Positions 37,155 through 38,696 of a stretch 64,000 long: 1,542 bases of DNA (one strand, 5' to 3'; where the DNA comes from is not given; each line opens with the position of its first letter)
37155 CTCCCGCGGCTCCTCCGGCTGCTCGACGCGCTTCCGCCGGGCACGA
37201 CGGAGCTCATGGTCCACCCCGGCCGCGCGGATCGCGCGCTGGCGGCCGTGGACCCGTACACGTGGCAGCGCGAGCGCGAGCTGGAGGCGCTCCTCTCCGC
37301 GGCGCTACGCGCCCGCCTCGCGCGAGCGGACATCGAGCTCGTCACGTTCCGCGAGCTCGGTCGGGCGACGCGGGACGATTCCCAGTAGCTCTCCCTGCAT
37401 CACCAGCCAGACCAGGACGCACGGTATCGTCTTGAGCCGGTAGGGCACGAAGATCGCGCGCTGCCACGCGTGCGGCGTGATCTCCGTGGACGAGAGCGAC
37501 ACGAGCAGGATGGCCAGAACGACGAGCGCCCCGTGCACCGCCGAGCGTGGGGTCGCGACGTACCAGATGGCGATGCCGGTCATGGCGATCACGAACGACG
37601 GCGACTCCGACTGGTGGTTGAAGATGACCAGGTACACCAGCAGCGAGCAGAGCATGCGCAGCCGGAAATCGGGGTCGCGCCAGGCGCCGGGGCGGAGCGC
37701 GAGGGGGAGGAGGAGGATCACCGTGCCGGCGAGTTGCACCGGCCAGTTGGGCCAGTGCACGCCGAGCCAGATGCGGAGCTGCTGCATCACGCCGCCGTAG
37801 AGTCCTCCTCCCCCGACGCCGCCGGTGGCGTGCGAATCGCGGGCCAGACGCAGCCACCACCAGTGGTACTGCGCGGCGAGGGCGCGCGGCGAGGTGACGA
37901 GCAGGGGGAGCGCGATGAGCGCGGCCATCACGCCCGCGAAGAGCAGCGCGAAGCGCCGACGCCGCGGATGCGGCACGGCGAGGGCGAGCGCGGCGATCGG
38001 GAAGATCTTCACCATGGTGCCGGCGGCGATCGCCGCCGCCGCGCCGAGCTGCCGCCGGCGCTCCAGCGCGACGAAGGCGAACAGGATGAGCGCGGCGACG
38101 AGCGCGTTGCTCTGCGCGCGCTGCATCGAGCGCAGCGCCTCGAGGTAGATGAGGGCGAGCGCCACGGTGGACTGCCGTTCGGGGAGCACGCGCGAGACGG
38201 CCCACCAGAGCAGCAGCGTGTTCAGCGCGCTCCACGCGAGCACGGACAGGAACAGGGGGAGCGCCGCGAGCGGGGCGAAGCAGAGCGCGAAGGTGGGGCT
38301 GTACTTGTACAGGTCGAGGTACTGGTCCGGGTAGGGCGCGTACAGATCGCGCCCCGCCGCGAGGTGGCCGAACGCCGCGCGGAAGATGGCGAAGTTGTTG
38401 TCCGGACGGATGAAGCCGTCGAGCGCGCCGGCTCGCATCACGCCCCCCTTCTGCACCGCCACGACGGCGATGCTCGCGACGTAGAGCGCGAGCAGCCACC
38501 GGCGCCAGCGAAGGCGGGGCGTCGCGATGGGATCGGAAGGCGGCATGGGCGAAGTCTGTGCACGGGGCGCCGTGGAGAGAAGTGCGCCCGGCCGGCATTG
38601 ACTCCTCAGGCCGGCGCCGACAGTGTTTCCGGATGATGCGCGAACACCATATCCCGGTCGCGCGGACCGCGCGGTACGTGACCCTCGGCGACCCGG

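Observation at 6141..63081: Modular heptanucleotide-array palindromic elements occupy about half of the larger intergenic gaps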

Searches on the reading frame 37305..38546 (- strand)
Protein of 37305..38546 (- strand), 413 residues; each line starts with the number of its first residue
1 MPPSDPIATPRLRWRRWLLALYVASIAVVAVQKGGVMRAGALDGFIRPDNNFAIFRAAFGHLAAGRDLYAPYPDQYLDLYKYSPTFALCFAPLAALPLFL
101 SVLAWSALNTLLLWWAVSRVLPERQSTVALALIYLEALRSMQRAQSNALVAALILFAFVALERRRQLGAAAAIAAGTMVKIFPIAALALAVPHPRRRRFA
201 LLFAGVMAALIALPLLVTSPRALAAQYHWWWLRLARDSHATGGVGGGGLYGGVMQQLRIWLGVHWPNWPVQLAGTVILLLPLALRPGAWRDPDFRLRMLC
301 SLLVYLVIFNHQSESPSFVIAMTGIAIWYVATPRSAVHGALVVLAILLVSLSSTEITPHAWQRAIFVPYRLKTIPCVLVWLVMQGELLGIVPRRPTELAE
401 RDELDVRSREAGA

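Call 66: search_protein_families(library=pfam, proteins=[window:37305-38546:-], max_evalue=0.00001)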
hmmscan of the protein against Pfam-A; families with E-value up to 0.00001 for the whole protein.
window:37305-38546:- (413 aa): 1 family
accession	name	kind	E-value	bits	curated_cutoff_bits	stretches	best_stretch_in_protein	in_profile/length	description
PF09594.16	GT87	-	1.9e-22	80.7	25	1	80-307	1-235/237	Glycosyltransferase family 87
